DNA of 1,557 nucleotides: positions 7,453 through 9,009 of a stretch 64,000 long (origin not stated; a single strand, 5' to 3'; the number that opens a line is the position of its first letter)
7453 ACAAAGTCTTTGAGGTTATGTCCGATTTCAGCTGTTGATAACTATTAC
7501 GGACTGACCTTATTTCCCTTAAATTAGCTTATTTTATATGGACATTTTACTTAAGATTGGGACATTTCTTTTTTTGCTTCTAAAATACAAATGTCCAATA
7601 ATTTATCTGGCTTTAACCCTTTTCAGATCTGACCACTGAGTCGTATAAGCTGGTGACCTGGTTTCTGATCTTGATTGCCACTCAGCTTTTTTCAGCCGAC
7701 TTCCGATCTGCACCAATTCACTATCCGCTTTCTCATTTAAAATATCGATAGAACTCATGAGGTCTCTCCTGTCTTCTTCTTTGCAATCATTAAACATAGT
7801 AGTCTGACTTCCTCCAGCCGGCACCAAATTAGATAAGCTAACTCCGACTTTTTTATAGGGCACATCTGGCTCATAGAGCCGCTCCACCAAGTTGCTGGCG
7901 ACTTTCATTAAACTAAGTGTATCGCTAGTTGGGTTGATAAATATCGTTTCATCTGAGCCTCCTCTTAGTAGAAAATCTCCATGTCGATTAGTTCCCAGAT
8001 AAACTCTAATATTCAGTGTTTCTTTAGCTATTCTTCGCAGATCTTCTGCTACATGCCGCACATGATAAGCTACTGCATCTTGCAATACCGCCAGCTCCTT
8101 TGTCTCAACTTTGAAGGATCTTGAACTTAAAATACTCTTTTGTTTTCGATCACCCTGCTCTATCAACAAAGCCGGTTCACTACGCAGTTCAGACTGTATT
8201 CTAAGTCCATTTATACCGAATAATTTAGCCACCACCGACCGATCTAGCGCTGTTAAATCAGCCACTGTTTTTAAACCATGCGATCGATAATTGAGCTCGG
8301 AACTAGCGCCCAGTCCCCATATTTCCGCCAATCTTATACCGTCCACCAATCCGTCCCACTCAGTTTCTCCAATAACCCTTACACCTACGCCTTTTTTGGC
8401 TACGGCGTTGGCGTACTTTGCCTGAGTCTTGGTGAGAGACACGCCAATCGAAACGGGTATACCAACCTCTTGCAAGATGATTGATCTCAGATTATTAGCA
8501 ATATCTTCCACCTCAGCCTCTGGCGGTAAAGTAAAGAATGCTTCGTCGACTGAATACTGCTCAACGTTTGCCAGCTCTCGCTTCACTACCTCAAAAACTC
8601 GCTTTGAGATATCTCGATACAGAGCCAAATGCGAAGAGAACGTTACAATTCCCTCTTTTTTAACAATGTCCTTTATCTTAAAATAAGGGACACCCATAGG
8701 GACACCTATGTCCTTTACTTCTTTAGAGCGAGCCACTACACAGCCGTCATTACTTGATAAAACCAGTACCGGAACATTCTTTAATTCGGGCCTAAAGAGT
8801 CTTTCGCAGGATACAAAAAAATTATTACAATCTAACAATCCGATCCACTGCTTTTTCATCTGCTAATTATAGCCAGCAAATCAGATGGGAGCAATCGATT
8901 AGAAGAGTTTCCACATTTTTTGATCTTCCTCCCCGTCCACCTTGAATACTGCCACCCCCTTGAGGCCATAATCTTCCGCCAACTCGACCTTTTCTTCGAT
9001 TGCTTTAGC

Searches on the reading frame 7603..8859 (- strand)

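Call 11: search_protein_families(library=ncbifam, proteins=[window:7603-8859:-], max_evalue=0.01)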
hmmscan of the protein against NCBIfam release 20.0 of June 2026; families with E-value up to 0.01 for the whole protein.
window:7603-8859:- (418 aa): 10 families
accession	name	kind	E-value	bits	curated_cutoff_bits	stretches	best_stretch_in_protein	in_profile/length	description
NF002955.0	PRK03609.1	subfamily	7.2e-76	255.8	431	1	8-416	4-422/422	translesion error-prone DNA polymerase V subunit UmuC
NF002882.0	PRK03348.1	equivalog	2.7e-44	151.7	389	1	2-409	3-405/461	DNA polymerase IV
NF003015.0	PRK03858.1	subfamily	3.2e-38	131.8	367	1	10-392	13-389/399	DNA polymerase IV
NF002751.0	PRK02794.1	equivalog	1.6e-37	129.4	371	1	6-393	40-422/425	DNA polymerase IV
NF002492.0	PRK01810.1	equivalog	7.2e-36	123.8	399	1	6-398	12-404/412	DNA polymerase IV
NF002848.0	PRK03103.1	subfamily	2.1e-34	118.7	381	1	2-394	2-397/410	DNA polymerase IV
NF010731.0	PRK14133.1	equivalog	6.6e-32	111.1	362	1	7-357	6-348/352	DNA polymerase IV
NF002883.0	PRK03352.1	equivalog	9.4e-32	110.5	330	1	2-342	3-339/347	DNA polymerase IV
NF002677.0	PRK02406.1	equivalog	1.1e-28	100.4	256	1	9-345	11-343/357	DNA polymerase IV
NF002292.0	PRK01216.1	equivalog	3e-21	75.8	339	1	8-346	5-340/351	DNA polymerase IV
